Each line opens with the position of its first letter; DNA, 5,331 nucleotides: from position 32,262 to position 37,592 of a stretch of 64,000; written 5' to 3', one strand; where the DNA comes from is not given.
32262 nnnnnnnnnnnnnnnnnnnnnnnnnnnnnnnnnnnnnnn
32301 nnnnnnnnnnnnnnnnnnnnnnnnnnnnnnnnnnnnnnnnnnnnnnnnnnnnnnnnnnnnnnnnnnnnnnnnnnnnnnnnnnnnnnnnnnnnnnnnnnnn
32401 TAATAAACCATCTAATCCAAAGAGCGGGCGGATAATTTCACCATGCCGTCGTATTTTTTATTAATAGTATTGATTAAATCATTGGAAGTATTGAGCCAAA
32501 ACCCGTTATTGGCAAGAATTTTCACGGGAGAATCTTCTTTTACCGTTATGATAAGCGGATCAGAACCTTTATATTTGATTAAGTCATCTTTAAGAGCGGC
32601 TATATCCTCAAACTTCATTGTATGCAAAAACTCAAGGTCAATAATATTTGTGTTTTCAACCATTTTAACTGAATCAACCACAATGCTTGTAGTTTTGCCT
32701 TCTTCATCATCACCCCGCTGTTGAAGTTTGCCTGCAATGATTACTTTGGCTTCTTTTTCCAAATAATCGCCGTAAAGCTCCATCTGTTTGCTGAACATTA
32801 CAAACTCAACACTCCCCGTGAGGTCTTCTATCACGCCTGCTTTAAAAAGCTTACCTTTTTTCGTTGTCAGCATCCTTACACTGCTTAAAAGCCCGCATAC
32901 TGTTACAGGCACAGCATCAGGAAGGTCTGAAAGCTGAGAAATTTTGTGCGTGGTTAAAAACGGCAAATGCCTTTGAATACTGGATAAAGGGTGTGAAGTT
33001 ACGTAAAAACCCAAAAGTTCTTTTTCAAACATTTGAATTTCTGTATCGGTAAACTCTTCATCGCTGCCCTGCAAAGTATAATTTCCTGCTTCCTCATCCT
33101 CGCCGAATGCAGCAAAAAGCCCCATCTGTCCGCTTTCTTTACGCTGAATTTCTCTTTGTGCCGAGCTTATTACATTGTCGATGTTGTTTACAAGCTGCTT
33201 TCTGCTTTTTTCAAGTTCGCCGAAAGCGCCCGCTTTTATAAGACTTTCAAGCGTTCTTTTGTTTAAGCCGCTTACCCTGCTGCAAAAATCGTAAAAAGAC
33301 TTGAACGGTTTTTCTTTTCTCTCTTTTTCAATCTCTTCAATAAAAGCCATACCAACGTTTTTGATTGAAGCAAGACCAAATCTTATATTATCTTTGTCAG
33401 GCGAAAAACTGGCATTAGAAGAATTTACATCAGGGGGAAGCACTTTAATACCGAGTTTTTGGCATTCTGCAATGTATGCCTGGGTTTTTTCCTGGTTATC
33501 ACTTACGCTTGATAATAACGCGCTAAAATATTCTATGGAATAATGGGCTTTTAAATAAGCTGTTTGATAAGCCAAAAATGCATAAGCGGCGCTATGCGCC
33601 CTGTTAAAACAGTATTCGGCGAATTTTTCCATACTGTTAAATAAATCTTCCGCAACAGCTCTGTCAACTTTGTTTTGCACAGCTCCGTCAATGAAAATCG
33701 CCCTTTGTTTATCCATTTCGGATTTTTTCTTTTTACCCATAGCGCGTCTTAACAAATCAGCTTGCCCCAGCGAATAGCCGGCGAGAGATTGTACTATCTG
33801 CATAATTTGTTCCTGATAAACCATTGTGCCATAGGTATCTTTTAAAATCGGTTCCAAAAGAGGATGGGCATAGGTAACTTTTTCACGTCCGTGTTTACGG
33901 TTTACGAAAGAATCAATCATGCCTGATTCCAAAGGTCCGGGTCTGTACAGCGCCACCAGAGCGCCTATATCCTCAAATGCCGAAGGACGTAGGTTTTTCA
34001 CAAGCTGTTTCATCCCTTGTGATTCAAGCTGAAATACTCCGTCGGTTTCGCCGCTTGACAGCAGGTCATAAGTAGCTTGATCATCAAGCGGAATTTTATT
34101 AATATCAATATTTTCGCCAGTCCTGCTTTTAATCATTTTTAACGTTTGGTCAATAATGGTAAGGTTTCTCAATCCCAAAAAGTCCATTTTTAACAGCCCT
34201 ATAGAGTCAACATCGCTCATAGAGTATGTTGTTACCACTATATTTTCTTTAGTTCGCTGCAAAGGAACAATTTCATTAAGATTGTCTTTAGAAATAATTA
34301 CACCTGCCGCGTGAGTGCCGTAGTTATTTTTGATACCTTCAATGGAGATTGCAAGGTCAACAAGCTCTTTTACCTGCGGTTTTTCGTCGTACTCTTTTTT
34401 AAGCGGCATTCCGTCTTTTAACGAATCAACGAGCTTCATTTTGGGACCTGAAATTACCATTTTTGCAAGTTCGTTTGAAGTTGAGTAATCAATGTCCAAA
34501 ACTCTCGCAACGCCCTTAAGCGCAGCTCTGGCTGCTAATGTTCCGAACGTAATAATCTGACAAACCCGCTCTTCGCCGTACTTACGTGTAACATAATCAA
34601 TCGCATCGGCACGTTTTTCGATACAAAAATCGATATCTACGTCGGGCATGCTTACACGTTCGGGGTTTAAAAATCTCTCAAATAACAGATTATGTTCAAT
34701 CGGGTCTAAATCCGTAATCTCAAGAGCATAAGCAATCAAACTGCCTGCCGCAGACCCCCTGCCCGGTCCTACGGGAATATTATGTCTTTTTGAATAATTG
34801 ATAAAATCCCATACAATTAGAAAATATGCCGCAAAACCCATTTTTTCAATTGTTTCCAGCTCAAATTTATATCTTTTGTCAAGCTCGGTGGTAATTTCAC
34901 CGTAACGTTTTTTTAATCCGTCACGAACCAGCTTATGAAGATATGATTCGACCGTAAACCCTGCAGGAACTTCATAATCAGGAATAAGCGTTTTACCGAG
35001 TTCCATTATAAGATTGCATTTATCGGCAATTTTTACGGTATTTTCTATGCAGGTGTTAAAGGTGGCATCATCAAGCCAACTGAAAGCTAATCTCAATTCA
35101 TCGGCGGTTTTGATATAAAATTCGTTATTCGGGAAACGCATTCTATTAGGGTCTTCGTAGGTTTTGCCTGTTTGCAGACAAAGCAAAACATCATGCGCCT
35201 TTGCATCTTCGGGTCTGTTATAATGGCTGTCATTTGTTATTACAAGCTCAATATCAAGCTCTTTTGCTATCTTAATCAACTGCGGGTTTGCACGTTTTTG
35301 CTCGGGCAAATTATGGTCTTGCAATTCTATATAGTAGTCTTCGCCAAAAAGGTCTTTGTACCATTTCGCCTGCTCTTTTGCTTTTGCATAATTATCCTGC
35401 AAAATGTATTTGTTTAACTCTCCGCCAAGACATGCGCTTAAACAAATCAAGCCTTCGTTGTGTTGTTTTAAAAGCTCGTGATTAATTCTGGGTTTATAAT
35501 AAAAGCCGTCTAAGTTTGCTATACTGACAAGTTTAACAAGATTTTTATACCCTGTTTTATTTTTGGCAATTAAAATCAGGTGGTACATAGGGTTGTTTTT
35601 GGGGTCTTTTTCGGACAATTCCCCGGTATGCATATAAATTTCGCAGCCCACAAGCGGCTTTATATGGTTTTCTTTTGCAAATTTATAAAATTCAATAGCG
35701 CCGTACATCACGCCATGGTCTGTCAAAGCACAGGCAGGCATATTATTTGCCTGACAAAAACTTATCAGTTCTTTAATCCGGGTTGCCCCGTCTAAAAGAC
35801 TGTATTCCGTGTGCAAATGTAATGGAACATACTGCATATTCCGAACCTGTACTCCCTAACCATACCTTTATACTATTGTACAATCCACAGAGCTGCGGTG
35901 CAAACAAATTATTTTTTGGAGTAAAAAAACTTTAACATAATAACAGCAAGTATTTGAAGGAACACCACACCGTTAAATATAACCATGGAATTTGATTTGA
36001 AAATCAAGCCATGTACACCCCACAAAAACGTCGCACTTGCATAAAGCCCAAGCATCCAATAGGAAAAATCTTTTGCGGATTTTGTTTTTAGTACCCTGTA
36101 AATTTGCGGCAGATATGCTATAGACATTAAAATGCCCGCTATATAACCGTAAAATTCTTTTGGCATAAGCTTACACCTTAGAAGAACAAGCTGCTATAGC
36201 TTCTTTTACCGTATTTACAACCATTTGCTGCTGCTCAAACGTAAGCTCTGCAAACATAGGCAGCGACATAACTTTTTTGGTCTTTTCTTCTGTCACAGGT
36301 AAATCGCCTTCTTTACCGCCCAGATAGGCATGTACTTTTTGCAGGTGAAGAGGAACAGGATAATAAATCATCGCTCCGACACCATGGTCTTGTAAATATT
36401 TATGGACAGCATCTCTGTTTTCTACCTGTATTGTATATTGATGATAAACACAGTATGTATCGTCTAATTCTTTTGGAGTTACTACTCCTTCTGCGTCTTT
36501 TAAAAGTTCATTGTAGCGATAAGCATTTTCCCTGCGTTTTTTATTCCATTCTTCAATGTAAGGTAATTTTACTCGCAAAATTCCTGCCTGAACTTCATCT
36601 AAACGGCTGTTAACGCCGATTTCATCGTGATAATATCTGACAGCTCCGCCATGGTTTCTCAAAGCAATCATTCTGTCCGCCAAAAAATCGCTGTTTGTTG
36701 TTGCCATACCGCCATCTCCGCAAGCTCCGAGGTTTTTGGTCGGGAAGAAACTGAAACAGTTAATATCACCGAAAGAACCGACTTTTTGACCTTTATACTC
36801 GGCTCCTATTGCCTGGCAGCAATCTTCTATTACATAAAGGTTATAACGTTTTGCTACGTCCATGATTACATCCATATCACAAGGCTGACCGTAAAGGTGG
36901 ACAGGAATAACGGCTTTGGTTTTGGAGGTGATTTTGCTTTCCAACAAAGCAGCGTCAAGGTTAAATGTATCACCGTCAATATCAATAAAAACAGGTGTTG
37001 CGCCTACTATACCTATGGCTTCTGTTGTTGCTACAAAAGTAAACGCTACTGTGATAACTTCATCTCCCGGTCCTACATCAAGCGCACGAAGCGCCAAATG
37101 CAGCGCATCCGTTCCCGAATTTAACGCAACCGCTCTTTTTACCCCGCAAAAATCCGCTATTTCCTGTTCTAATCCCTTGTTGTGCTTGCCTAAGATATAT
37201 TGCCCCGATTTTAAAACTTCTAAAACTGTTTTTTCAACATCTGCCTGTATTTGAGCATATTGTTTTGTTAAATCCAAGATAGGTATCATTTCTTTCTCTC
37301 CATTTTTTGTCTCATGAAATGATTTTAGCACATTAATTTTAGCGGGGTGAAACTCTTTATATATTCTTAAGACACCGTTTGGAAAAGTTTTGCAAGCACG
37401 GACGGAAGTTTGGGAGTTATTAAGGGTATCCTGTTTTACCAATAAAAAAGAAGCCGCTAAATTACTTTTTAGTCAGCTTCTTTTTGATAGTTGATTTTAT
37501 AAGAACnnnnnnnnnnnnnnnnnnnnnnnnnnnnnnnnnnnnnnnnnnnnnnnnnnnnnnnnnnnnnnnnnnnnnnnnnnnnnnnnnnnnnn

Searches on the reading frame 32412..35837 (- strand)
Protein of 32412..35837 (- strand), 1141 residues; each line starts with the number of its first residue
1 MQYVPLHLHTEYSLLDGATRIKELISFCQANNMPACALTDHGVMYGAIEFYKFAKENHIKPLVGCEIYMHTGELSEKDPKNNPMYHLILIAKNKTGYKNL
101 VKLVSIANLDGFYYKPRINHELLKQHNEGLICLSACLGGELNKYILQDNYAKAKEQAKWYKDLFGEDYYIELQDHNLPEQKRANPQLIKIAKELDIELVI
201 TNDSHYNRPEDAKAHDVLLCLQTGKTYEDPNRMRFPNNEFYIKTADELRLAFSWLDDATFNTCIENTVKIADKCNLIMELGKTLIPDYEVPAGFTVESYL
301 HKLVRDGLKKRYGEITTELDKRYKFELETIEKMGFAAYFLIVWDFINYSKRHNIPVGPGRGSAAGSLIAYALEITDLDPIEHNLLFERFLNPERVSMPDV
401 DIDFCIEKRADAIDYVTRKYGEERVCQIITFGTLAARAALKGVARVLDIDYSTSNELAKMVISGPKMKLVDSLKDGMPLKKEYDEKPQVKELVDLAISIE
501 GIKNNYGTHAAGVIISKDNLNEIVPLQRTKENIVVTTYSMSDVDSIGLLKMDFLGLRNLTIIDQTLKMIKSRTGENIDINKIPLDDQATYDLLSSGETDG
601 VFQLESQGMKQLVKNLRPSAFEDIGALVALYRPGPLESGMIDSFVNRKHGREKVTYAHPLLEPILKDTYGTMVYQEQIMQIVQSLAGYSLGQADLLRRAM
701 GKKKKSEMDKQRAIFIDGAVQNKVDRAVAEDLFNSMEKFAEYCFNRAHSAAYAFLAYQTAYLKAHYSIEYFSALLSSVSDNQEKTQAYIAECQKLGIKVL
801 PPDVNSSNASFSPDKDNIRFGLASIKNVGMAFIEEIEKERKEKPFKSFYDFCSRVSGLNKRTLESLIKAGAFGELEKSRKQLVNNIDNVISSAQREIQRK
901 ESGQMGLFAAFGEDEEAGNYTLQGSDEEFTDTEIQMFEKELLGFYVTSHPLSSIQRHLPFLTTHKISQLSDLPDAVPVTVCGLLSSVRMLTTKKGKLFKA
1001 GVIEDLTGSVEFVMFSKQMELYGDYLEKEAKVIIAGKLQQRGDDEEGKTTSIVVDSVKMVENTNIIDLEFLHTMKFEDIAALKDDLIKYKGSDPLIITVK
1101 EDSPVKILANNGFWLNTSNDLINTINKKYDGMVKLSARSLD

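Call 22: search_protein_families(library=pfam, proteins=[window:32412-35837:-], max_evalue=0.0001)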
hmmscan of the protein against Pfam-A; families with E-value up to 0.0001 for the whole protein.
window:32412-35837:- (1141 aa): 5 families
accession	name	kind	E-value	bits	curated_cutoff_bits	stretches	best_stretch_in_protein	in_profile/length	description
PF07733.18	DNA_pol3_alpha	-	6.1e-98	328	23.9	1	298-555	1-260/260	Bacterial DNA polymerase III alpha NTPase domain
PF17657.6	DNA_pol3_finger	-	1.1e-71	240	22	1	558-722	1-165/166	Bacterial DNA polymerase III alpha subunit finger domain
PF02811.25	PHP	-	2e-58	197.8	26.4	1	6-175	2-164/164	PHP domain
PF14579.12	HHH_6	-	2.9e-30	104.7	25.6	1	796-882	1-90/90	Helix-hairpin-helix motif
PF01336.31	tRNA_anti-codon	-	4.6e-08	33.3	27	1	978-1058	1-73/75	OB-fold nucleic acid binding domain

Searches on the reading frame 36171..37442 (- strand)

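Call 23: search_protein_families(library=pfam, proteins=[window:36171-37442:-], max_evalue=0.0001)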
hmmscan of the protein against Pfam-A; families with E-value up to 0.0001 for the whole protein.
window:36171-37442:- (423 aa): 4 families
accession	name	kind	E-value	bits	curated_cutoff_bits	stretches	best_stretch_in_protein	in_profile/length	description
PF01041.23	DegT_DnrJ_EryC1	-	2.8e-128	428.6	19.8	1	65-412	3-359/360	DegT/DnrJ/EryC1/StrS aminotransferase family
PF00155.27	Aminotran_1_2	-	3.8e-08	33.3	19.7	1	85-179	41-151/361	Aminotransferase class I and II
PF01053.26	Cys_Met_Meta_PP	-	2.9e-06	26.6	27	1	88-267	54-231/381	Cys/Met metabolism PLP-dependent enzyme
PF01212.27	Beta_elim_lyase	-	2.2e-05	24.4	27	1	90-269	36-231/288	Beta-eliminating lyase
